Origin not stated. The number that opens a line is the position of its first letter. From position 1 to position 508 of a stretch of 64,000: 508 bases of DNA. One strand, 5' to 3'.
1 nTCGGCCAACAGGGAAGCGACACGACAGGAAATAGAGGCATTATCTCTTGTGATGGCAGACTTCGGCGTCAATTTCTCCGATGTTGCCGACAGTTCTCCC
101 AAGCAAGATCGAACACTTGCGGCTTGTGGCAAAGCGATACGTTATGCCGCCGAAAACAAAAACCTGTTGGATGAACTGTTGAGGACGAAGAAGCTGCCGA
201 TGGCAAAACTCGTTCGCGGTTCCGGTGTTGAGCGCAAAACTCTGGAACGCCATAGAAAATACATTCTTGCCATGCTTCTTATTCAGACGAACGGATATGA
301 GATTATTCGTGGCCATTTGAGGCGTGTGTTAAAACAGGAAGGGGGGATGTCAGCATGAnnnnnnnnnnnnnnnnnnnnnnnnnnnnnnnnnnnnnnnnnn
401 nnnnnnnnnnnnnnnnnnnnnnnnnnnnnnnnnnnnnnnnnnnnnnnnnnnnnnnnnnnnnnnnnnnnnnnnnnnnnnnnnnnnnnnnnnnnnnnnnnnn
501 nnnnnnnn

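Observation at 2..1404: SigI/RsgI pair whose extracytoplasmic sensor region is a ~120-residue poly-aspartate tail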

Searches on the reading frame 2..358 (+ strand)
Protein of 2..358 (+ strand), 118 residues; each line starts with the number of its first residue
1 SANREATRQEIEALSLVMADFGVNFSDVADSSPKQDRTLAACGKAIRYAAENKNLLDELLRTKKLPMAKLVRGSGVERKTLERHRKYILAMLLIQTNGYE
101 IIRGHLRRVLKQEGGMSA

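Call 3: search_protein_families(library=pfam, proteins=[window:2-358:+], max_evalue=1)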
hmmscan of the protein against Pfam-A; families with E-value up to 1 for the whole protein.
window:2-358:+ (118 aa): 2 families
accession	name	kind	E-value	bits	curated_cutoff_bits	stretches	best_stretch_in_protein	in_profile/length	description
PF11823.13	Se_S_carrier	-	0.033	14.1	25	1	40-71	37-68/69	Putative Se/S carrier protein-like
PF13443.12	HTH_26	-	0.14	12.9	22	1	56-86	2-32/63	Cro/C1-type HTH DNA-binding domain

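Call 4: search_protein_families(library=ncbifam, proteins=[window:2-358:+], max_evalue=1)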
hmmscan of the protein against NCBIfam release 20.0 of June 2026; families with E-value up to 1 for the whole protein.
window:2-358:+ (118 aa): 12 families
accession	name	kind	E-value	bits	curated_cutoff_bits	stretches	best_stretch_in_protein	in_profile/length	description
NF006176.0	PRK08311.2-4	equivalog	1.6e-23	83.3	260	1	6-115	136-245/249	RNA polymerase sigma factor SigI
NF006178.0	PRK08311.2-6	equivalog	2.1e-23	83.1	306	1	5-107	130-232/236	RNA polymerase sigma factor SigI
NF006175.0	PRK08311.2-3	subfamily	1.1e-22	80.7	244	1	5-97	131-223/244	RNA polymerase sigma factor SigI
TIGR02895.1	spore_sigI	equivalog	1.2e-22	80.7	185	1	3-104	116-217/219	RNA polymerase sigma-I factor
NF006174.0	PRK08311.2-2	equivalog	9.1e-21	74.2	319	1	5-107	147-249/252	RNA polymerase sigma factor SigI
NF006173.0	PRK08311.2-1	subfamily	8.2e-20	71.2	287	1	7-111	143-247/251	RNA polymerase sigma factor SigI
NF006171.0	PRK08311.1-2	equivalog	4.7e-19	69.1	451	1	6-107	132-233/239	RNA polymerase sigma factor SigI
NF006172.0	PRK08311.1-3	equivalog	1.1e-17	64.8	318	1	3-111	139-247/248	RNA polymerase sigma factor SigI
NF006170.0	PRK08311.1-1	equivalog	7.2e-15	55.4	271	1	4-107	110-213/221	RNA polymerase sigma factor SigI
NF006177.0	PRK08311.2-5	equivalog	5.8e-11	42.4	498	1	8-102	128-222/237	RNA polymerase sigma factor SigI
NF007475.0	PRK10061.1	equivalog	0.17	12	161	1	48-77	60-89/96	DNA damage-inducible protein YebG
NF053735.1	glob_reg_MafR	equivalog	0.18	10.6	450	1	54-89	89-124/472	global transcriptional activator MafR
